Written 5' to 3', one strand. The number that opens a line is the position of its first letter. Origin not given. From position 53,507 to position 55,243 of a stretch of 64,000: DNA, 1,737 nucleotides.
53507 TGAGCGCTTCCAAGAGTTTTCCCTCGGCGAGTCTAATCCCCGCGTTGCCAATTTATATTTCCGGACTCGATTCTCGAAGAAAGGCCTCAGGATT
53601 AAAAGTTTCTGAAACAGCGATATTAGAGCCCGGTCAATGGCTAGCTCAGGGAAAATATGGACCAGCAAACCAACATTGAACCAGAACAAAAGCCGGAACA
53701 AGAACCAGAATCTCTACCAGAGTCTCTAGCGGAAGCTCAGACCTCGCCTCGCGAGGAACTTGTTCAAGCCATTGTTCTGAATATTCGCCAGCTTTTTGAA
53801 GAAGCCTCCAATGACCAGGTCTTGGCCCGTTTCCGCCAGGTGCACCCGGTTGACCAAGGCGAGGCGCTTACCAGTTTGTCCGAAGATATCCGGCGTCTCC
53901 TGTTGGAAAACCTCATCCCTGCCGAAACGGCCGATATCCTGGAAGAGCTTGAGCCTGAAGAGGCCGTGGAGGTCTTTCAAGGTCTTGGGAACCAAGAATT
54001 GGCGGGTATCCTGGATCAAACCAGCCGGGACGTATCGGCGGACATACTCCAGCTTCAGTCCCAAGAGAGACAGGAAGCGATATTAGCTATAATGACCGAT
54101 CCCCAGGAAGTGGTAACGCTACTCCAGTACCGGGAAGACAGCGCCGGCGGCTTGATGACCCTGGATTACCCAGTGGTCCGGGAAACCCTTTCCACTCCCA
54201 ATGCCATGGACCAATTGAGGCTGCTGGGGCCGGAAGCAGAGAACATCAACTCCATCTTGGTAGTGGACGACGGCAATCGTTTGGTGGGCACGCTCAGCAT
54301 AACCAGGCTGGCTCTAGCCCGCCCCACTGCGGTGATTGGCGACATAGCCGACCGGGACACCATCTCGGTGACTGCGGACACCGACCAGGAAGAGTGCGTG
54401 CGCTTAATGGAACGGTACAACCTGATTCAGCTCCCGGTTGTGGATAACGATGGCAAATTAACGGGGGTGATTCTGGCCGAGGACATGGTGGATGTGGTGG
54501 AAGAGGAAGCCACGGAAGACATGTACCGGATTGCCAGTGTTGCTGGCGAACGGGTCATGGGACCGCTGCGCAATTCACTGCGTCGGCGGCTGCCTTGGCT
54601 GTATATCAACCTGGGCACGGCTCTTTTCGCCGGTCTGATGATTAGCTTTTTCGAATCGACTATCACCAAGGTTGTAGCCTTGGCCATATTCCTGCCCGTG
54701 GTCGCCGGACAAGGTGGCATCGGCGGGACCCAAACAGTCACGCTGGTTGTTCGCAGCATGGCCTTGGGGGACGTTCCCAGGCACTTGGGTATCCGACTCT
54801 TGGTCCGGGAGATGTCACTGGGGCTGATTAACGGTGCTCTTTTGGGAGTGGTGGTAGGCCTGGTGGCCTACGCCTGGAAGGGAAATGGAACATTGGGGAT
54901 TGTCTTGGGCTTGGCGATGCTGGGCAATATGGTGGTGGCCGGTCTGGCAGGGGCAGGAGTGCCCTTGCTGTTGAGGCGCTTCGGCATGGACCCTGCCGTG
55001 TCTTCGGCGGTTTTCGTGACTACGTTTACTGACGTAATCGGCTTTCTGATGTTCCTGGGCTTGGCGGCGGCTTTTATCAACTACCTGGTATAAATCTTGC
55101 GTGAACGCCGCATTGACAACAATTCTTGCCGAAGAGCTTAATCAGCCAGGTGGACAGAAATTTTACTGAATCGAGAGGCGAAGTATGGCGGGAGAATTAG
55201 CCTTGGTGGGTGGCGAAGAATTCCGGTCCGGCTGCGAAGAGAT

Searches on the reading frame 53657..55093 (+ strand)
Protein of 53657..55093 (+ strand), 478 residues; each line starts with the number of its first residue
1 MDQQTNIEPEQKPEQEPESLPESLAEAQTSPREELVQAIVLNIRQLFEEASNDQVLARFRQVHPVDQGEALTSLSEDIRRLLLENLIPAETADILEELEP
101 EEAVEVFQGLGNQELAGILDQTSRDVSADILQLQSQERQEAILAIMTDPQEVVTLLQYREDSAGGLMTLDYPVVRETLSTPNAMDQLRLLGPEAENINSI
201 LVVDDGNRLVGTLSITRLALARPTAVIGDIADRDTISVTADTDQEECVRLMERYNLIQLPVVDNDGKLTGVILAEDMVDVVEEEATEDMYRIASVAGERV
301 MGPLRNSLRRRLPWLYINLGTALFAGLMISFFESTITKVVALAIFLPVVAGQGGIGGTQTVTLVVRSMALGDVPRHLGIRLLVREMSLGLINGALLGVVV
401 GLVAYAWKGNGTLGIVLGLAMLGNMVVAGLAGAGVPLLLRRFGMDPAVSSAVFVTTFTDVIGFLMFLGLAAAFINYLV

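Call 25: find_encoding_contigs(protein=window:53657-55093:+, flank=10000, max_places=1)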
Protein window:53657-55093:+ (478 aa): 3 contigs read that carry it; 1 place shown.
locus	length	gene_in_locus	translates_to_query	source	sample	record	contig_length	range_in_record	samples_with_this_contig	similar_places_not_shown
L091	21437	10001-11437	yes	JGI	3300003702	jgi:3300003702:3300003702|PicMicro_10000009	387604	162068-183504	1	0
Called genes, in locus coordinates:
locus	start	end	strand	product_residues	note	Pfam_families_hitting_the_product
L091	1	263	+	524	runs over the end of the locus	PF00732:GMC_oxred_N, PF05834:Lycopene_cycl (weak), PF07992:Pyr_redox_2 (faint), PF13450:NAD_binding_8 (faint), PF05199:GMC_oxred_C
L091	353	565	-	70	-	-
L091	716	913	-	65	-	-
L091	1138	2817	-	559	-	PF03485:Arg_tRNA_synt_N, PF00750:tRNA-synt_1d, PF05746:DALR_1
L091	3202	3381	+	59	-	-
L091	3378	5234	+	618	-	PF00127:Copper-bind (faint), PF24684:Vgb_lyase (faint), PF08450:SGL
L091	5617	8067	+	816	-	PF07731:Cu-oxidase_2 (faint), PF07732:Cu-oxidase_3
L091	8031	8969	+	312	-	-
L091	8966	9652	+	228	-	-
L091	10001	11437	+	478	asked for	PF03448:MgtE_N, PF00571:CBS, PF01769:MgtE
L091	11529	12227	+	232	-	PF03575:Peptidase_S51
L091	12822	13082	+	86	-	-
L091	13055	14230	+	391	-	PF01590:GAF, PF13185:GAF_2, PF13492:GAF_3 (weak), PF00512:HisKA, PF02518:HATPase_c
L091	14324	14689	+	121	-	PF00072:Response_reg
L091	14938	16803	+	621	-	PF01590:GAF (weak), PF13185:GAF_2, PF00512:HisKA, PF02518:HATPase_c, PF00072:Response_reg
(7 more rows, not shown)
